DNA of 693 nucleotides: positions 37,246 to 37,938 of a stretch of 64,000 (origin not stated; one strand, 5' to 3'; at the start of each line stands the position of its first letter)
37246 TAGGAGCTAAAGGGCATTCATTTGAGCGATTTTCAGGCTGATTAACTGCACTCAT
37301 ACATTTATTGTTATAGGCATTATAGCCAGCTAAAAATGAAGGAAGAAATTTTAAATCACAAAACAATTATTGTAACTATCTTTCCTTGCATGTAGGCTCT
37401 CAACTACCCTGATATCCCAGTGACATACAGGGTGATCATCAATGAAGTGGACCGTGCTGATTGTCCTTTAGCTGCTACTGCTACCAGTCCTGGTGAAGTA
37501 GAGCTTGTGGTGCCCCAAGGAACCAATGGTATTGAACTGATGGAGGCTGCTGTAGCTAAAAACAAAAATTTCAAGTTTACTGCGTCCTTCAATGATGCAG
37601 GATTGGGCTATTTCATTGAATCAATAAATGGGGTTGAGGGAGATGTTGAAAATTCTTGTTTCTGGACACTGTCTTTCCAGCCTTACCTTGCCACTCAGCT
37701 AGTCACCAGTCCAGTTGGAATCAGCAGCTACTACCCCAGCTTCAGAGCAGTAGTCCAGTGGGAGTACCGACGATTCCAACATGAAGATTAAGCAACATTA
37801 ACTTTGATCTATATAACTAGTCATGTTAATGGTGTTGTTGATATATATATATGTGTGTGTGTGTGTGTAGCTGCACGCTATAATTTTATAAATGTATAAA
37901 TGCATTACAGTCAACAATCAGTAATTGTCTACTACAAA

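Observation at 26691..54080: Tandem array of seven paralogous two-exon genes for small secreted proteins with a transcobalamin-beta-domain (DUF4430)-like fold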

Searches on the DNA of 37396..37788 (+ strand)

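Call 88: search_rna_families(sources=[L007, L008], threshold=gathering, show_alignments=1)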
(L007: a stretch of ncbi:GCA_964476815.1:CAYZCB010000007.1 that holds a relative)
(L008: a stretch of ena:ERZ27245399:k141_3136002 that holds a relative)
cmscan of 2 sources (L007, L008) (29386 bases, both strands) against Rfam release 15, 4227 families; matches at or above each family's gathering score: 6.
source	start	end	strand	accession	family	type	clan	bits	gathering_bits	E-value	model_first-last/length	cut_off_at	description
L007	10943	11015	-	RF00005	tRNA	Gene; tRNA;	CL00001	68.9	29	2.9e-13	1-71/71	no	tRNA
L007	11799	11869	+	RF00005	tRNA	Gene; tRNA;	CL00001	68.9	29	3e-13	1-71/71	no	tRNA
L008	10943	11015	-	RF00005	tRNA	Gene; tRNA;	CL00001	68.9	29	2.9e-13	1-71/71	no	tRNA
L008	11796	11866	+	RF00005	tRNA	Gene; tRNA;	CL00001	68.9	29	3e-13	1-71/71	no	tRNA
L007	11667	11748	+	RF00005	tRNA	Gene; tRNA;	CL00001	52.4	29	1e-08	1-71/71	no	tRNA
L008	11667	11748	+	RF00005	tRNA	Gene; tRNA;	CL00001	52.4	29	1e-08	1-71/71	no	tRNA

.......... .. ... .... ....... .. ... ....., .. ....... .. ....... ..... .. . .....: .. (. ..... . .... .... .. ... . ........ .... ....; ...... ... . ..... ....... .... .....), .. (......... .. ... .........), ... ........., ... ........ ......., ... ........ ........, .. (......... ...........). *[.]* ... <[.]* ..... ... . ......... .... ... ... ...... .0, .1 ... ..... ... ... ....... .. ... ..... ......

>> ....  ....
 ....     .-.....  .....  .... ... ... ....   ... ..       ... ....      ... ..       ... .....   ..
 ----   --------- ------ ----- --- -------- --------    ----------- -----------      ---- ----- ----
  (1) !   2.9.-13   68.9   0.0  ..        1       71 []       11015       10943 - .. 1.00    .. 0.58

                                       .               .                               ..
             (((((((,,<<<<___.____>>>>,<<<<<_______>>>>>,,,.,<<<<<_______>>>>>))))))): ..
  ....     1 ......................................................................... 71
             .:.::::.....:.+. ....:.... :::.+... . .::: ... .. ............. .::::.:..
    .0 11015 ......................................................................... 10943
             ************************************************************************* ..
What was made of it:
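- Tried and rejected: No cobalamin riboswitch reached the Rfam gathering threshold in the bacterial loci (call 88).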

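Call 89: search_rna_families(source=L007, start=7480, end=8060, threshold=evalue, max_evalue=10)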
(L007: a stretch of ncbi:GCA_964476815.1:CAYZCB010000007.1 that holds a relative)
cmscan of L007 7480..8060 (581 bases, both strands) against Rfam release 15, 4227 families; matches with E-value up to 10: 5.
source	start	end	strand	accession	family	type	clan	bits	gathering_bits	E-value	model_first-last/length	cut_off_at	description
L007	7900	7970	+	RF01482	AdoCbl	Cis-reg; riboswitch;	CL00101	33.9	50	0.00018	28-95/149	no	AdoCbl (Cobalamin/B12) riboswitch aptamer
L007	7642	7790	+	RF01659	ceN86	Gene; snRNA; snoRNA; CD-box;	-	17.7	40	1.2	1-124/124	no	Caenorhabditis snoRNA ceN86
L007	7686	7821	-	RF02148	MESTIT1_1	Gene; lncRNA;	-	17.1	50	7.1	1-144/144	no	MEST intronic transcript 1, antisense RNA conserved region 1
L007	7525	7573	-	RF03485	mir-4000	Gene; miRNA;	-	16.6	58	1.9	1-54/54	no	mir-4000 microRNA precursor family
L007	7668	7790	-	RF00420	SNORA61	Gene; snRNA; snoRNA; HACA-box;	-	14.6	74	3.9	1-132/132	no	Small nucleolar RNA SNORA61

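Call 91: search_rna_families(source=L008, start=7544, end=8010, threshold=evalue, max_evalue=0.01, show_alignments=1)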
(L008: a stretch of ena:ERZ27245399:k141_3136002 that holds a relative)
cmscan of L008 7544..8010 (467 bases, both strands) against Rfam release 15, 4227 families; matches with E-value up to 0.01: 1.
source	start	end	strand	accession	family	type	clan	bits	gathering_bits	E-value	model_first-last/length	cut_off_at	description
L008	7900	7970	+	RF01482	AdoCbl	Cis-reg; riboswitch;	CL00101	33.9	50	0.00015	28-95/149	no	AdoCbl (Cobalamin/B12) riboswitch aptamer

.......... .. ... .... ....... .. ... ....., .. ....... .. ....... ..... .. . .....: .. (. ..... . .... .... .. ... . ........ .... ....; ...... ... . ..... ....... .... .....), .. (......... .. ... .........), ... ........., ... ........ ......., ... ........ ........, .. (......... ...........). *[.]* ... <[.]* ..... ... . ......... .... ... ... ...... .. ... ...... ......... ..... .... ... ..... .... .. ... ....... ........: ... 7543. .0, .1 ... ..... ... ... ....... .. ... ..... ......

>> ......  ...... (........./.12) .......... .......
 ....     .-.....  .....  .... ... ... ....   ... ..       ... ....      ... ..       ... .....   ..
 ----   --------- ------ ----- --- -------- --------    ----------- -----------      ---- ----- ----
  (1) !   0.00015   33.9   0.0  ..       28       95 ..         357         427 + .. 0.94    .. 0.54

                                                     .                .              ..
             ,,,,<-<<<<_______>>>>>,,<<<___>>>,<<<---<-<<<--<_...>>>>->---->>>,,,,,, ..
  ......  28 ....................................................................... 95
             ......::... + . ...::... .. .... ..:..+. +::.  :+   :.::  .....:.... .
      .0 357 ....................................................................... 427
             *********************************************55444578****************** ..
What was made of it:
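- Tried and rejected: Only a sensitive local scan found a 33.9-bit partial AdoCbl match (calls 89, 91), which I treat as supportive only.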
